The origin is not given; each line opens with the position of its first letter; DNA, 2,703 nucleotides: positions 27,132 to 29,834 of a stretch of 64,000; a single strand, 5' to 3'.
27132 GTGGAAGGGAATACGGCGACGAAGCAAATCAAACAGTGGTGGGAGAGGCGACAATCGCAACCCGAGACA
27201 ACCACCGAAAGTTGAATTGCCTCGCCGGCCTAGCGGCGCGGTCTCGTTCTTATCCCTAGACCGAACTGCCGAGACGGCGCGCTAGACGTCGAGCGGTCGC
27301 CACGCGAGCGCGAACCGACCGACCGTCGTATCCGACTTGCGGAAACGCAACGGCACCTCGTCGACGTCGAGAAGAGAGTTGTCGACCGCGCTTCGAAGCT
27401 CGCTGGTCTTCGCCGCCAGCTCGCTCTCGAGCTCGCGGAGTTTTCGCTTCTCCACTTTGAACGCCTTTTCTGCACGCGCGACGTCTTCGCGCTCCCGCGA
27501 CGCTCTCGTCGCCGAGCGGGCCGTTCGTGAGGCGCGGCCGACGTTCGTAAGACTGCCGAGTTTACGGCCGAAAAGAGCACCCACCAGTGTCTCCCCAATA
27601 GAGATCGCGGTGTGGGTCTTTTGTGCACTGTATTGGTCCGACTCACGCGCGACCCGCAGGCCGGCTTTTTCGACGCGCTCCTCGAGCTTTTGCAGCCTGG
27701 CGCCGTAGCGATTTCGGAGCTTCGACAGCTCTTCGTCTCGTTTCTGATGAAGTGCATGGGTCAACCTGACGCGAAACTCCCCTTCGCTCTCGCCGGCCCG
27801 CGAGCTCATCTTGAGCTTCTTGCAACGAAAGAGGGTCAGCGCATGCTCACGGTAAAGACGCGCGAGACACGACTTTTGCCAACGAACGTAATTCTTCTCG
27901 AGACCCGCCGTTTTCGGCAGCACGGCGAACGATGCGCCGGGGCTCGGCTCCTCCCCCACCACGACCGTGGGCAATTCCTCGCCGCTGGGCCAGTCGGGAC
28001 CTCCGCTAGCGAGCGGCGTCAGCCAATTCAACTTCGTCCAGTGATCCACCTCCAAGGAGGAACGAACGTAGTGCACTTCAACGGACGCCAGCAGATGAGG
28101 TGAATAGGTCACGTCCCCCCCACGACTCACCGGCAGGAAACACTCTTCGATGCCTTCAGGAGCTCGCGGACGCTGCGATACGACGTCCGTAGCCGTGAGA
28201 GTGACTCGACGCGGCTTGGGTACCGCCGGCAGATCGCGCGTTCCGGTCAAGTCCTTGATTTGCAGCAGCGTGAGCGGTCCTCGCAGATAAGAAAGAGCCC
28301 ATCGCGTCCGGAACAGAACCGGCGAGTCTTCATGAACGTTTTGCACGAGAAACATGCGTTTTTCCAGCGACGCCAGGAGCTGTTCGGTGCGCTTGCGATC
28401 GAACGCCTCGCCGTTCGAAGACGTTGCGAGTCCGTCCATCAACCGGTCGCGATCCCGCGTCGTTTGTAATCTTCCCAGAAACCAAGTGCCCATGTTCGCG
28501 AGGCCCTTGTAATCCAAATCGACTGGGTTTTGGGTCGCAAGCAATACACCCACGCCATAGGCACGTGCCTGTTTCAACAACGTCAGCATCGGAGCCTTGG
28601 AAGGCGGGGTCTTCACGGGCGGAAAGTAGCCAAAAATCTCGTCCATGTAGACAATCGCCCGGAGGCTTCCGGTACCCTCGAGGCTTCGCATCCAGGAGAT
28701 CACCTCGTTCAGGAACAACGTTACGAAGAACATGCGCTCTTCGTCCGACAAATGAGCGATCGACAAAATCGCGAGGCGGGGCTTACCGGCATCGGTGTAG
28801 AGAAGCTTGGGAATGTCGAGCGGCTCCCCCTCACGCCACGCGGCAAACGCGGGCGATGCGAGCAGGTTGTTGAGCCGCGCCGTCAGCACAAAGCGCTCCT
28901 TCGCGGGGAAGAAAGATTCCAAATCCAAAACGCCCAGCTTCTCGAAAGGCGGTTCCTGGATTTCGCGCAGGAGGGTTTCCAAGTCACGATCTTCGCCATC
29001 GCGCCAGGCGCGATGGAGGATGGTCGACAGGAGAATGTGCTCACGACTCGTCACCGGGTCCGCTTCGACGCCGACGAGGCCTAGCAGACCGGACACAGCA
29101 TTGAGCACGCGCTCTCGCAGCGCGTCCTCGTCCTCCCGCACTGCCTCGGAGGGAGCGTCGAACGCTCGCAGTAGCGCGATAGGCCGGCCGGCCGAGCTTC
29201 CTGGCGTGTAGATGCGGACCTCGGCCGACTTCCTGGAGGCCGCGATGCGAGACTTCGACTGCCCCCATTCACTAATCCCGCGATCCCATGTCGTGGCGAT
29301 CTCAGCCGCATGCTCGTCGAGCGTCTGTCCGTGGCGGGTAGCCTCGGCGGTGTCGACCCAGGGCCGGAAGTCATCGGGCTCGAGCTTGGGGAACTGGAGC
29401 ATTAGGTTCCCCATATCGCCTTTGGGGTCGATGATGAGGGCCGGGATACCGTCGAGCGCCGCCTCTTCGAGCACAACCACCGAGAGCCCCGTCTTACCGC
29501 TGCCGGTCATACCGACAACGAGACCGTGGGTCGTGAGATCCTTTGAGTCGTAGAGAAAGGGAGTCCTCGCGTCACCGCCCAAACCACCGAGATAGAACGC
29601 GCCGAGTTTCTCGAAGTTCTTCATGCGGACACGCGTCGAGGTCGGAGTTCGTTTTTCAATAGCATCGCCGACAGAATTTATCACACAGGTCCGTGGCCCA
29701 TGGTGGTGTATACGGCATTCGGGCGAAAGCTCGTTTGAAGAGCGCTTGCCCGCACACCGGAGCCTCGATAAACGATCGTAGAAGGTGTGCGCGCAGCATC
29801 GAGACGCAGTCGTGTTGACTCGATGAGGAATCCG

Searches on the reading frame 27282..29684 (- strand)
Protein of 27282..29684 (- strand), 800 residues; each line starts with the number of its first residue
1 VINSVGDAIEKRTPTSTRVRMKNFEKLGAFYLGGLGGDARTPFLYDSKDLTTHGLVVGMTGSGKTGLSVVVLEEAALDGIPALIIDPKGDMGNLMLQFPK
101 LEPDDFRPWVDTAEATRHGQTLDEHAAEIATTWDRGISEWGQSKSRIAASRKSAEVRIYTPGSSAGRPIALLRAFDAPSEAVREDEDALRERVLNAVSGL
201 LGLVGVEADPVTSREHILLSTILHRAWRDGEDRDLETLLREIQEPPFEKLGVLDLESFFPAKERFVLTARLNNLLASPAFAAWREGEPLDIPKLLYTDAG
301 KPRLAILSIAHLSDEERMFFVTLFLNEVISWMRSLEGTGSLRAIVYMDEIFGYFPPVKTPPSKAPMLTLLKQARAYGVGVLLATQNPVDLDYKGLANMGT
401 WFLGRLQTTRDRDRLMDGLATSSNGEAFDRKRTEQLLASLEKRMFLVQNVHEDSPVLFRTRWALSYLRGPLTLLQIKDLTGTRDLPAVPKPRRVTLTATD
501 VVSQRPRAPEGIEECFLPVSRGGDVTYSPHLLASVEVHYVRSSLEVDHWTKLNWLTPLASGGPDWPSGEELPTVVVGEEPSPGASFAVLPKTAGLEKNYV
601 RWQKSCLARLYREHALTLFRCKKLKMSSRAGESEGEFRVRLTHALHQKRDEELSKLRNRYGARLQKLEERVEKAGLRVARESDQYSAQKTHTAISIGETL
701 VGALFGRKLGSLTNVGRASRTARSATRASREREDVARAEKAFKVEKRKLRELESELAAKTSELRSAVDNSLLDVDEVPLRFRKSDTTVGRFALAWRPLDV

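Call 27: search_protein_families(library=pfam, proteins=[window:27282-29684:-], max_evalue=0.0001)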
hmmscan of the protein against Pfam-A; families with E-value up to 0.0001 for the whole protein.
window:27282-29684:- (800 aa): 2 families
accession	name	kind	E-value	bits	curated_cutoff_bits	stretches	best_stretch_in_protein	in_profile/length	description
PF05872.18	HerA_C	-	9.3e-09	34.9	22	0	51-93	21-63/502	Helicase HerA-like C-terminal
PF01935.23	DUF87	-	4.8e-08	33.8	23.2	1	32-95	3-68/220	Helicase HerA, central domain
